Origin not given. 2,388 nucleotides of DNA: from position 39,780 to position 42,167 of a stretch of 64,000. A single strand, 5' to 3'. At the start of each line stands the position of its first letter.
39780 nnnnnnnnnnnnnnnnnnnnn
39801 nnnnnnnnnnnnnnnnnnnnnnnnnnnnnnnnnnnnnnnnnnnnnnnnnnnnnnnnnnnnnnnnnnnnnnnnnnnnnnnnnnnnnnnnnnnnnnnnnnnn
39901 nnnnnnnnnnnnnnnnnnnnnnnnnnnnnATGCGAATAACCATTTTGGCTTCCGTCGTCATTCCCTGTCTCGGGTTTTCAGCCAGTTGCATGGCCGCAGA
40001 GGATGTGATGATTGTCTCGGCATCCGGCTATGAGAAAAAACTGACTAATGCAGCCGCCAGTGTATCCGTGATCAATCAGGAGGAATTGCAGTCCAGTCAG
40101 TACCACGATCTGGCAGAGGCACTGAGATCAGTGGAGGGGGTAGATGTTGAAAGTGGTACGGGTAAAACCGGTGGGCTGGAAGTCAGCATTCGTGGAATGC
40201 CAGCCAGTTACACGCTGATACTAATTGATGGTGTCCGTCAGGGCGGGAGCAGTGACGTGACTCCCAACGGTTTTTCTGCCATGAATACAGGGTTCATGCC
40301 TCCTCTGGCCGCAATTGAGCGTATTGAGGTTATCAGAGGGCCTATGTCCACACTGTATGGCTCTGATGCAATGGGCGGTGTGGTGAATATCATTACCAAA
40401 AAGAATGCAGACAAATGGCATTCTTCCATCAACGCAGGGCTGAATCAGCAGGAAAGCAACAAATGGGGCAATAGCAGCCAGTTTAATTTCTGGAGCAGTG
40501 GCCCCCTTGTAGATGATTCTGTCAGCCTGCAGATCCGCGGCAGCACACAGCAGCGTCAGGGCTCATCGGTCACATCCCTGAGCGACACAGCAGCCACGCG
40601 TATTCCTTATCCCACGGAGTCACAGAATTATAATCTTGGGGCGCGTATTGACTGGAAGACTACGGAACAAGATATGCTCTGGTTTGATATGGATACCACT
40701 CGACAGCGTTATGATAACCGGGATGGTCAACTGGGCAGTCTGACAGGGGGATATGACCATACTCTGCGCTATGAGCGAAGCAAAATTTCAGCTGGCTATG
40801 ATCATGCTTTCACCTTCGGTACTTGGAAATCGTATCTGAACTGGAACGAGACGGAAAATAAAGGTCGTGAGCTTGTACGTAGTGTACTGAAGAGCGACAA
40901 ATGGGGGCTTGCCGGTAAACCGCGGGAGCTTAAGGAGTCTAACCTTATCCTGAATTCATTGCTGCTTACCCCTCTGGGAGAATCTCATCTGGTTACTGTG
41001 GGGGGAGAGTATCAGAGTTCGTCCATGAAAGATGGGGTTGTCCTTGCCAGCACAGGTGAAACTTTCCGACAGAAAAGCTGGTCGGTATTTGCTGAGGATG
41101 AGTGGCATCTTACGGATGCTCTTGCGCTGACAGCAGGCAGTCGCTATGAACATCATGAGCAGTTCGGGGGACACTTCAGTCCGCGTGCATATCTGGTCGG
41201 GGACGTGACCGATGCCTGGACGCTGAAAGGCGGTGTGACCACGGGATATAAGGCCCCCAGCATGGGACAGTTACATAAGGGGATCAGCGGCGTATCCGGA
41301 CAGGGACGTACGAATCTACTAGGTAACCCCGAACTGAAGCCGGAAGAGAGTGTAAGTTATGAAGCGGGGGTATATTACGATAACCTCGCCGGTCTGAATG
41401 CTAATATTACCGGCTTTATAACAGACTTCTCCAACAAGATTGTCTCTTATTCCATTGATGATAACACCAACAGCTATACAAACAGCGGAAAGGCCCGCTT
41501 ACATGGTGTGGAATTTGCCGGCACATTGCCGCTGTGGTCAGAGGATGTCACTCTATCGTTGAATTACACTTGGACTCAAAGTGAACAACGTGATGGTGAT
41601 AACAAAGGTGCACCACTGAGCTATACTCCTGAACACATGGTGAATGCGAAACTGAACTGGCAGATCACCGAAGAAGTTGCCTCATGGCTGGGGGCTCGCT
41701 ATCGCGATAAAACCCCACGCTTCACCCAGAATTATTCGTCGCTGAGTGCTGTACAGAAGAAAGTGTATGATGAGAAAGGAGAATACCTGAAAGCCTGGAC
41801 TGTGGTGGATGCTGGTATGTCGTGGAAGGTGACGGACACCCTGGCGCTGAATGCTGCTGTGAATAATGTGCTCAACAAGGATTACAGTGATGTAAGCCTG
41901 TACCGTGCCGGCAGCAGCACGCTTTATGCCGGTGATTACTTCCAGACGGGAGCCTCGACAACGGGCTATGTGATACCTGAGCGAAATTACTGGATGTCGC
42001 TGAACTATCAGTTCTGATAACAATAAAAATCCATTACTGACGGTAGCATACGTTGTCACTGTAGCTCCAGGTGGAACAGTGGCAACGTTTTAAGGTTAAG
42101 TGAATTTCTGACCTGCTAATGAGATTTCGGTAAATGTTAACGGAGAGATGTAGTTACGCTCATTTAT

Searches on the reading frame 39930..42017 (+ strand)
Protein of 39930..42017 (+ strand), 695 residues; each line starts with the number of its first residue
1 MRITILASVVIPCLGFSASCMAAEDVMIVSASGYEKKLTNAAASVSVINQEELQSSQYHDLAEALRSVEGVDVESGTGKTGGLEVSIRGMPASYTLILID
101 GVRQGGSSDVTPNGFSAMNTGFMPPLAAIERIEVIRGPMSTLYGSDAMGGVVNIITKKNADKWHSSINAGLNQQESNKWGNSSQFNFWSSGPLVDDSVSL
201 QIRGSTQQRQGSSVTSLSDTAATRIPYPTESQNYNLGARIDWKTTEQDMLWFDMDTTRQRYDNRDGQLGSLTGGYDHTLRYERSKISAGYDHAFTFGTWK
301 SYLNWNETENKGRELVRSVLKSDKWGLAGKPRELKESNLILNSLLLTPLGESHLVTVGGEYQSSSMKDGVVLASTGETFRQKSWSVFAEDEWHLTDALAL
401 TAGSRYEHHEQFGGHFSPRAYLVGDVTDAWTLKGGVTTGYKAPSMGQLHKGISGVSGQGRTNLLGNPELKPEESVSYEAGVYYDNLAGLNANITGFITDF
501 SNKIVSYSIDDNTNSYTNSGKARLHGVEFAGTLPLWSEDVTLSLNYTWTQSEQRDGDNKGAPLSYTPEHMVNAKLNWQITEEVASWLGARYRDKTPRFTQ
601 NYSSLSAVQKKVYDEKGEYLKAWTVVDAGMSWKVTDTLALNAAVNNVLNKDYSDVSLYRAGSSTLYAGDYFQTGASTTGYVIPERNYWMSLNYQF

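Call 3: search_protein_families(library=pfam, proteins=[window:39930-42017:+], max_evalue=1)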
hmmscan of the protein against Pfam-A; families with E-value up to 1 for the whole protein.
window:39930-42017:+ (695 aa): 4 families
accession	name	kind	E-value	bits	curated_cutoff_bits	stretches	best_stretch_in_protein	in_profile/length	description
PF00593.30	TonB_dep_Rec_b-barrel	-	2.1e-63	216.1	27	1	218-647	12-436/436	TonB dependent receptor-like, beta-barrel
PF07715.20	Plug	-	1.2e-27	96.9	23.9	1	39-151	3-107/107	TonB-dependent Receptor Plug Domain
PF25183.1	OMP_b-brl_4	-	2.4e-08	33.3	30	2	375-411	359-395/838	Outer membrane beta barrel domain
PF23919.1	DUF7258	-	0.21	12.2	27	1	155-201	31-72/76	Domain of unknown function (DUF7258)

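Call 4: search_protein_families(library=ncbifam, proteins=[window:39930-42017:+], max_evalue=1)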
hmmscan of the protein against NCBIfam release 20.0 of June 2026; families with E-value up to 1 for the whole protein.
window:39930-42017:+ (695 aa): 32 families (the best 25 are shown)
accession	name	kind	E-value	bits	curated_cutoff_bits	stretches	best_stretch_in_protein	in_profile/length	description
NF010012.0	PRK13486.1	equivalog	0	1569.8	924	1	1-695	1-696/696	TonB-dependent receptor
NF050067.1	TonBEntbctnRecCfrA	equivalog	1.6e-149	499.4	1200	1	17-672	19-683/698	TonB-dependent ferric enterobactin receptor CfrA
NF010010.0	PRK13483.1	equivalog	2.3e-139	465.3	927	1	20-653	28-639/660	ligand-gated channel protein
NF010038.0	PRK13513.1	equivalog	6e-136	454.6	942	1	18-651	29-636/659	ligand-gated channel protein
NF010011.0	PRK13484.1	equivalog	4.1e-120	402.1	1197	1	3-655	11-659/682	IreA family TonB-dependent siderophore receptor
NF007478.2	PRK10064.1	equivalog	3e-98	329.8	745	2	16-505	21-483/663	catecholate siderophore receptor CirA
NF010048.1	PRK13524.1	subfamily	3e-81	274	493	1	23-695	39-744/744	FepA family TonB-dependent siderophore receptor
NF010051.0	PRK13528.1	subfamily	6.9e-72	242.8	583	1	25-694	35-726/727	FepA family TonB-dependent siderophore receptor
TIGR01785.1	TonB-hemin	subfamily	1.3e-67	228.7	316.85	1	25-695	2-677/677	TonB-dependent heme/hemoglobin receptor family protein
TIGR01786.1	TonB-hemlactrns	subfamily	3.2e-66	224.1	323.75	2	34-302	10-281/719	TonB-dependent hemoglobin/transferrin/lactoferrin family receptor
TIGR01779.1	TonB-B12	equivalog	1.2e-58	199.2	599.7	1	5-663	9-604/614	TonB-dependent vitamin B12 receptor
TIGR01783.1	TonB-siderophor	subfamily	1.5e-56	192.3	223.5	2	368-695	347-649/649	TonB-dependent siderophore receptor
NF007926.1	PRK10641.1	equivalog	9.4e-52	176.4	836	1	4-666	6-611/617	TonB-dependent vitamin B12 receptor BtuB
NF053590.1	TonB_dep_TOL0244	equivalog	3.1e-36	125.2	645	1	24-653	11-581/604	TOL_0244 family TonB-dependent receptor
TIGR01782.1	TonB-Xanth-Caul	subfamily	6.3e-30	104.2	310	2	420-695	589-868/868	TonB-dependent receptor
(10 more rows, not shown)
